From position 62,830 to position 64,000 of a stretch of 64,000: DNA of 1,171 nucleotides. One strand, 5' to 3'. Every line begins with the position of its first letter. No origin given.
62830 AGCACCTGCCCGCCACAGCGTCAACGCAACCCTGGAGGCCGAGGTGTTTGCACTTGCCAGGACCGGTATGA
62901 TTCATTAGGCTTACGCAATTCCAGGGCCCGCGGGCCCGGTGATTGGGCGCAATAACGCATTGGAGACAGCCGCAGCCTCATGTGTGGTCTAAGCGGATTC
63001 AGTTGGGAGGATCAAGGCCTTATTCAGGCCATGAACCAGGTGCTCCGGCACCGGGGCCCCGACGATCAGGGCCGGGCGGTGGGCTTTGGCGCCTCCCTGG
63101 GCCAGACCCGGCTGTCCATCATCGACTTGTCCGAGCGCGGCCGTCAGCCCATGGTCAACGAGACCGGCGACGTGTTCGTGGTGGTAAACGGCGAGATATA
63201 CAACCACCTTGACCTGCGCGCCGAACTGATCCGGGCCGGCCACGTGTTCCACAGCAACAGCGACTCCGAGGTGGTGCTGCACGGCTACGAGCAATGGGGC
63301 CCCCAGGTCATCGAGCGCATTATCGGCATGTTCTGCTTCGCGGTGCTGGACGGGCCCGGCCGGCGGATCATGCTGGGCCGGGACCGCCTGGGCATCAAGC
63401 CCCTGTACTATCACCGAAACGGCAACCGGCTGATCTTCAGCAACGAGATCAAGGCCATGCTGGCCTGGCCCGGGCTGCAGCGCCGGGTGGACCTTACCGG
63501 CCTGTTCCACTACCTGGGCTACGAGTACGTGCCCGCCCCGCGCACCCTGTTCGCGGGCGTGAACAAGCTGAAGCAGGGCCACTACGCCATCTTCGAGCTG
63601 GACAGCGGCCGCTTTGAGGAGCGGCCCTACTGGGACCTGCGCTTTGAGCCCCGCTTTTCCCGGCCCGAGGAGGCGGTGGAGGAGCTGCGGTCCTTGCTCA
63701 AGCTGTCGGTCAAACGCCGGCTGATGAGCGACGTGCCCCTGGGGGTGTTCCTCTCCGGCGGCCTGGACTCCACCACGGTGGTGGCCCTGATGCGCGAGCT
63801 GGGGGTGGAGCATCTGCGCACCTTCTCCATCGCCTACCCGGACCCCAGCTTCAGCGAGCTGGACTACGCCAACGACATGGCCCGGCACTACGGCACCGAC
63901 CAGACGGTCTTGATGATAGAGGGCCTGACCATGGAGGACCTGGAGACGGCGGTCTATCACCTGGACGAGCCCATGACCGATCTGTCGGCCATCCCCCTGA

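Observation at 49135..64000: Cluster of four giant GT-C-like membrane proteins with a flippase-like protein and an AsnB-type amidotransferase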

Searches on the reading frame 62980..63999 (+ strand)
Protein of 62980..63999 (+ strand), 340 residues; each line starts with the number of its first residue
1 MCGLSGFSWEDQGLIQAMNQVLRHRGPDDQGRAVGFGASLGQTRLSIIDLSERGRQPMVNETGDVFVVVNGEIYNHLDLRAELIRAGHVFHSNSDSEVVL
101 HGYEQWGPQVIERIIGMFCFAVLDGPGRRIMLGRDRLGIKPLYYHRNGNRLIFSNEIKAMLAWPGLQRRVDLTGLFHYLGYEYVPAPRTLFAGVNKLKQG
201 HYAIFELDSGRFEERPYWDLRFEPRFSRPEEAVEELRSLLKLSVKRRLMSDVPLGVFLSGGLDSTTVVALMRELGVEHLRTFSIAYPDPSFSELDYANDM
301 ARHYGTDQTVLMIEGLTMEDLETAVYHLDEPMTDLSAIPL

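Call 8: search_protein_families(library=pfam, proteins=[window:62980-63999:+], max_evalue=0.001)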
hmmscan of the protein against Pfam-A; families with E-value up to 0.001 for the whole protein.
window:62980-63999:+ (340 aa): 4 families
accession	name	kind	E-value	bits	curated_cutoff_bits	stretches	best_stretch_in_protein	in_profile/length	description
PF13537.11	GATase_7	-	1.8e-42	144.7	25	1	43-162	2-123/123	Glutamine amidotransferase domain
PF13522.11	GATase_6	-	1.6e-36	125.6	27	1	27-156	1-130/130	Glutamine amidotransferase domain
PF00733.27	Asn_synthase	-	1.2e-31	111.1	21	1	235-340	1-107/354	Asparagine synthase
PF06508.19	QueC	-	2.2e-05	24.5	22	1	256-316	4-63/210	Queuosine biosynthesis protein QueC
